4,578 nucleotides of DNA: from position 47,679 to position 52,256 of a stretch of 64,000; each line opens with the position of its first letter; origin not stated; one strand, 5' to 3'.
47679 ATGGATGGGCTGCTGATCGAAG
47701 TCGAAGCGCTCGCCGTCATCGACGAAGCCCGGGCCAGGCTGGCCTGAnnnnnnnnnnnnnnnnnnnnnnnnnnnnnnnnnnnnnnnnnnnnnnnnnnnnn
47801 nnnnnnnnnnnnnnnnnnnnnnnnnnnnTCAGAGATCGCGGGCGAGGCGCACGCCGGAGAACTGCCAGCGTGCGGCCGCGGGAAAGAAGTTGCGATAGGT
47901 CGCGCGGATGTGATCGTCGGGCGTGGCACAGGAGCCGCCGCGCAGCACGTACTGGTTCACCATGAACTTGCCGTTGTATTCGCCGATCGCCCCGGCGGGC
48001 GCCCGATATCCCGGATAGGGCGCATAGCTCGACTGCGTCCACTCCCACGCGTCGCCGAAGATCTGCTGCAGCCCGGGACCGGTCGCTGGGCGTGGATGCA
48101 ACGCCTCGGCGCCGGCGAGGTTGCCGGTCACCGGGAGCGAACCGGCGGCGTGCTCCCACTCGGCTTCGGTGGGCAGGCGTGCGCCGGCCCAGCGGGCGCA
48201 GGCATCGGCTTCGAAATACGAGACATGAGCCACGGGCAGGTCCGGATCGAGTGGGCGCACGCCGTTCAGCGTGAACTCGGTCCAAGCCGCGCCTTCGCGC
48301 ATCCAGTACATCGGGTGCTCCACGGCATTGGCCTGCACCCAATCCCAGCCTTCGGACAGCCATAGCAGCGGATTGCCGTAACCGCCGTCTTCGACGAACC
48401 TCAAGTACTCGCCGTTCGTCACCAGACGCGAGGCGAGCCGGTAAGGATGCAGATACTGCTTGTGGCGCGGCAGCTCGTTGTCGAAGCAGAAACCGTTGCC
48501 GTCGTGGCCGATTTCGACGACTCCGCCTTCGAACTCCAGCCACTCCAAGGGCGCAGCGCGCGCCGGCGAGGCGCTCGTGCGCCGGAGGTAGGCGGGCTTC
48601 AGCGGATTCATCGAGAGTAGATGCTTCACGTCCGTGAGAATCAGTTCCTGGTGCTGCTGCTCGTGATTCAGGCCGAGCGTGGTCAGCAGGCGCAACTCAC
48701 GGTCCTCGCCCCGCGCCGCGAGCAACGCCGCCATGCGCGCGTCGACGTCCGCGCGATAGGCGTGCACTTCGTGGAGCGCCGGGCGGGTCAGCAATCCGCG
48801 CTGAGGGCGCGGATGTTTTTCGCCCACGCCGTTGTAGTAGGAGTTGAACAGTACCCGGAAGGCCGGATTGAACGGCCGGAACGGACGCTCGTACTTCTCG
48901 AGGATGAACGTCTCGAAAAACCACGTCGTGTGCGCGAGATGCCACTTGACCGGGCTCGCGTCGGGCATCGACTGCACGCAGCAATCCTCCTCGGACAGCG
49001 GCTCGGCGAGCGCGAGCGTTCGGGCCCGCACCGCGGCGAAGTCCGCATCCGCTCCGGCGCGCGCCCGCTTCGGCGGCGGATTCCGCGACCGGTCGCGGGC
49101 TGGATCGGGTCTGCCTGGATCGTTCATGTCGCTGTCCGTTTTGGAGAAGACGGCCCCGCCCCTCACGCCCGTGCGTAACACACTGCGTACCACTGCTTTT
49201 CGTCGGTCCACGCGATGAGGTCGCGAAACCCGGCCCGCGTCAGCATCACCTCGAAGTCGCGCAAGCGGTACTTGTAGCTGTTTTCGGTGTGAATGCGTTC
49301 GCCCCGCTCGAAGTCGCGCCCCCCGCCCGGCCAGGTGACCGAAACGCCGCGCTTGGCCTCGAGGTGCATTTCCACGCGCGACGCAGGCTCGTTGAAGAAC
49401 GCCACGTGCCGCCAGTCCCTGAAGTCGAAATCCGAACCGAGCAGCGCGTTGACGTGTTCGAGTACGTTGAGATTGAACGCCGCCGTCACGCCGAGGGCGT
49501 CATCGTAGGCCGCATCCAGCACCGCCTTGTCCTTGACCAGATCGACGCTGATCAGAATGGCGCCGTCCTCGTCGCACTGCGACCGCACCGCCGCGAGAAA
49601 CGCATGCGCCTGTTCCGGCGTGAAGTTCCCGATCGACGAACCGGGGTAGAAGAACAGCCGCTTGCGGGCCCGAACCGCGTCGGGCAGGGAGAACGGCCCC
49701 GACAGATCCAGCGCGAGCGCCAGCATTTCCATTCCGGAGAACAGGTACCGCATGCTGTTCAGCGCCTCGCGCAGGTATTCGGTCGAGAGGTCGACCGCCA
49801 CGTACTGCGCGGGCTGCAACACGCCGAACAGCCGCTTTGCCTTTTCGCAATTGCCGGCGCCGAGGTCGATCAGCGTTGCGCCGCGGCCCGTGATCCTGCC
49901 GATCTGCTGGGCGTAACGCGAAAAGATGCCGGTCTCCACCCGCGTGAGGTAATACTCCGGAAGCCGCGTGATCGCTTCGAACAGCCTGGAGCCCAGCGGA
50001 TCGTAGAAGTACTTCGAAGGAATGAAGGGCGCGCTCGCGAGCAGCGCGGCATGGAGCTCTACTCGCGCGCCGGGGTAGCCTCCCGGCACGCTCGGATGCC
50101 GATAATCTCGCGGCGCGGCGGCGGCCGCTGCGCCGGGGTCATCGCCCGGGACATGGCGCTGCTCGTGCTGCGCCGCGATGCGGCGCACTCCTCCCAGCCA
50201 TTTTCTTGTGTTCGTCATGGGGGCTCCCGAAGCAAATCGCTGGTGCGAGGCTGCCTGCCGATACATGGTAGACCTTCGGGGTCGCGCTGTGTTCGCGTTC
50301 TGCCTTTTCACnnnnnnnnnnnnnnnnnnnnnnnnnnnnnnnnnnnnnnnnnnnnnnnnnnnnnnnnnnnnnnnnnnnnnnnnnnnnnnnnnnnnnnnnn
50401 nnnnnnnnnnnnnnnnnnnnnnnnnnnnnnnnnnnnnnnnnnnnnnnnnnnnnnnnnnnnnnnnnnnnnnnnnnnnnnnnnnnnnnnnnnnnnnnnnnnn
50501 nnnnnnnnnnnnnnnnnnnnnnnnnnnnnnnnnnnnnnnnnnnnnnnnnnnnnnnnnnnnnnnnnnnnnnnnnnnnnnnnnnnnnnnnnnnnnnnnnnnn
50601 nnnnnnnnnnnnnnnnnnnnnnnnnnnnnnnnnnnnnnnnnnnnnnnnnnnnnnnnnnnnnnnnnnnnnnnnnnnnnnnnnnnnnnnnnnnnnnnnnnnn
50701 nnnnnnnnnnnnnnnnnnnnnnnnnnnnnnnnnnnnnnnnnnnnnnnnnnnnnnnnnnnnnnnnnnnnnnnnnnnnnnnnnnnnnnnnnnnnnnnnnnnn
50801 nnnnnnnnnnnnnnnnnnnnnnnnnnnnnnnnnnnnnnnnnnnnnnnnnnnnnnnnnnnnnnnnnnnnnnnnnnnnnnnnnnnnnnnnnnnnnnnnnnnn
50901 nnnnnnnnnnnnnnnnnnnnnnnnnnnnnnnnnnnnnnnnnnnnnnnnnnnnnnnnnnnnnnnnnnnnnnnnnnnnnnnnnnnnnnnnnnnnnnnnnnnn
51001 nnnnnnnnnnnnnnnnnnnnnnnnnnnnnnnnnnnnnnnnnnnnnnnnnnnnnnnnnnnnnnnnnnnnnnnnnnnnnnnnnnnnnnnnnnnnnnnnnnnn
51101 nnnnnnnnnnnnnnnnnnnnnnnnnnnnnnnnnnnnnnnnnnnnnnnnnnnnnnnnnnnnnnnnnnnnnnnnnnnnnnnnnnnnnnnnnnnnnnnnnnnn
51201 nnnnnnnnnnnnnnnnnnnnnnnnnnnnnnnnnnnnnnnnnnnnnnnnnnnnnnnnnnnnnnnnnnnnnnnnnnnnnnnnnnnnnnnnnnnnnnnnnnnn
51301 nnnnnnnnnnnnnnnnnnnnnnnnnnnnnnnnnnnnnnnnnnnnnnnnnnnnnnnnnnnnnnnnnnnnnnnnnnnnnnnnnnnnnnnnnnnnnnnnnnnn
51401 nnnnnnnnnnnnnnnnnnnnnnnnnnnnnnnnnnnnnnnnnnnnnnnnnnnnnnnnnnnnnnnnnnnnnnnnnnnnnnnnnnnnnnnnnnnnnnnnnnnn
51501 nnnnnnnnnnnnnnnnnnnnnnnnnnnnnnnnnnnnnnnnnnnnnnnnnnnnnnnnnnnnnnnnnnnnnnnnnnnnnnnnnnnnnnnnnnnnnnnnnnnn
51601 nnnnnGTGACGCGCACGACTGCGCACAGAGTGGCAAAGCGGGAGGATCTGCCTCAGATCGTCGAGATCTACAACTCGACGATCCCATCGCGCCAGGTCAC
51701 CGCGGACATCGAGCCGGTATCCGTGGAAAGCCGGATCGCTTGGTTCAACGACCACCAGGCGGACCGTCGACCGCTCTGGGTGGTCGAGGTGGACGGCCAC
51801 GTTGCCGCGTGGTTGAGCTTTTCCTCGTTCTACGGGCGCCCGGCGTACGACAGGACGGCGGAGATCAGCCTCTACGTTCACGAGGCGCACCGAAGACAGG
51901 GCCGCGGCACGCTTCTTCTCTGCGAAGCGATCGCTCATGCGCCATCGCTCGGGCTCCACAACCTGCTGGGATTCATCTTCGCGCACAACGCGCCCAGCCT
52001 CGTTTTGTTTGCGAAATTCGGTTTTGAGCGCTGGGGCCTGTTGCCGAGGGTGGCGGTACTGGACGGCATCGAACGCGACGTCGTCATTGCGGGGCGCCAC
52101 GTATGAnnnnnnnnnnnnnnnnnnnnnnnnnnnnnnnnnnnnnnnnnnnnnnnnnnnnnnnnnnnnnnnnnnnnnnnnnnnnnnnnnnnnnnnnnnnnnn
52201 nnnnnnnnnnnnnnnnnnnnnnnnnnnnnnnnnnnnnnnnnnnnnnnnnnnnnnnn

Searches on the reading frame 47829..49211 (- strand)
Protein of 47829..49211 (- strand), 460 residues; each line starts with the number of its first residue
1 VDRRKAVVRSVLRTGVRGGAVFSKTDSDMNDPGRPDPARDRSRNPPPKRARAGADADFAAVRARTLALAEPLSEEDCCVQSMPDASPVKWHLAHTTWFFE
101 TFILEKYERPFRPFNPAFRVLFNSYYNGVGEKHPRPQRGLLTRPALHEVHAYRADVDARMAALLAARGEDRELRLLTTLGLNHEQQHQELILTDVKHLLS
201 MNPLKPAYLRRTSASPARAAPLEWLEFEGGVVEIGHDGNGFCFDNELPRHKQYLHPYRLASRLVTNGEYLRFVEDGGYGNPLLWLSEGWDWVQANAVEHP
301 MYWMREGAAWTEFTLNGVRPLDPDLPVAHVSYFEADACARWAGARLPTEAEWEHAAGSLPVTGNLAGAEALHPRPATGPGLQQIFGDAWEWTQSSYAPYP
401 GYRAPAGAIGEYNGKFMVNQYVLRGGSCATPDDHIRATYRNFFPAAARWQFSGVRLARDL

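Call 63: search_protein_families(library=pfam, proteins=[window:47829-49211:-], max_evalue=0.001)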
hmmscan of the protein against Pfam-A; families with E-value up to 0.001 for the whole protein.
window:47829-49211:- (460 aa): 2 families
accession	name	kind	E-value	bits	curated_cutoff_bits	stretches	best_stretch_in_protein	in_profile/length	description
PF03781.23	FGE-sulfatase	-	1.6e-33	116.9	23.3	2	223-357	4-125/255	Sulfatase-modifying factor enzyme 1-like domain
PF12867.12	DinB_2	-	7.3e-12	46.3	24.8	1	58-187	2-124/128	DinB superfamily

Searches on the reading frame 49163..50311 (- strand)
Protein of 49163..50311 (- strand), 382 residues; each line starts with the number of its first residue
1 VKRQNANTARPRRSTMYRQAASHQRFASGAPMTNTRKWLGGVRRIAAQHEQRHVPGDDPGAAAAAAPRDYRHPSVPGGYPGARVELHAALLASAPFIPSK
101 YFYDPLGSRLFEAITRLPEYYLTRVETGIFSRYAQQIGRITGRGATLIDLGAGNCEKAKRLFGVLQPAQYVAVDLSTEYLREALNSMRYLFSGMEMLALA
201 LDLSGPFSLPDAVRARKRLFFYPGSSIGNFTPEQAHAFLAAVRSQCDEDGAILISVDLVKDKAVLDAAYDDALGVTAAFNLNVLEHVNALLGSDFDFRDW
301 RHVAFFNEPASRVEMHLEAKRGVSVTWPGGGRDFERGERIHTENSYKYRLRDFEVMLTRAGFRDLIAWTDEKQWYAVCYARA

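Call 63: search_protein_families(library=pfam, proteins=[window:49163-50311:-], max_evalue=0.001)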
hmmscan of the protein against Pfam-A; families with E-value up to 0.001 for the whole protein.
window:49163-50311:- (382 aa): 1 family
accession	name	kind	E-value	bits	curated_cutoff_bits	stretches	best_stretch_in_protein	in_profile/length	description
PF10017.15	Methyltransf_33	-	2.5e-95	319.5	23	1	85-381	4-303/304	Histidine-specific methyltransferase, SAM-dependent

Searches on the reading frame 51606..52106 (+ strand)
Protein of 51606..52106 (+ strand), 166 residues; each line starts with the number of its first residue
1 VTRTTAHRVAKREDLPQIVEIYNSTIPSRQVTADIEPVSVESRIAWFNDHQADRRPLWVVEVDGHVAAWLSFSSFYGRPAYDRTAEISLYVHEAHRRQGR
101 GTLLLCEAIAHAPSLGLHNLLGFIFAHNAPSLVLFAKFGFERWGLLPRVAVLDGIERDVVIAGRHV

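Call 75: search_protein_families(library=pfam, proteins=[window:51606-52106:+], max_evalue=0.001)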
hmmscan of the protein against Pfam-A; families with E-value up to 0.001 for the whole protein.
window:51606-52106:+ (166 aa): 5 families
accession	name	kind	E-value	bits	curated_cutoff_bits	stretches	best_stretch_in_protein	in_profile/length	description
PF00583.31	Acetyltransf_1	-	2.7e-16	60.3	20.7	1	30-140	13-116/116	Acetyltransferase (GNAT) family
PF13508.13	Acetyltransf_7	-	1.3e-09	38.8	27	1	56-141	4-83/84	Acetyltransferase (GNAT) domain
PF13302.13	Acetyltransf_3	-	5e-09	37.4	25.4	1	10-141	7-138/138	Acetyltransferase (GNAT) domain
PF13420.13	Acetyltransf_4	-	2.4e-07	31.3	24.3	1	8-143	2-137/155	Acetyltransferase (GNAT) domain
PF08445.16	FR47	-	0.00062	20.1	22.1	0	88-142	26-79/86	FR47-like protein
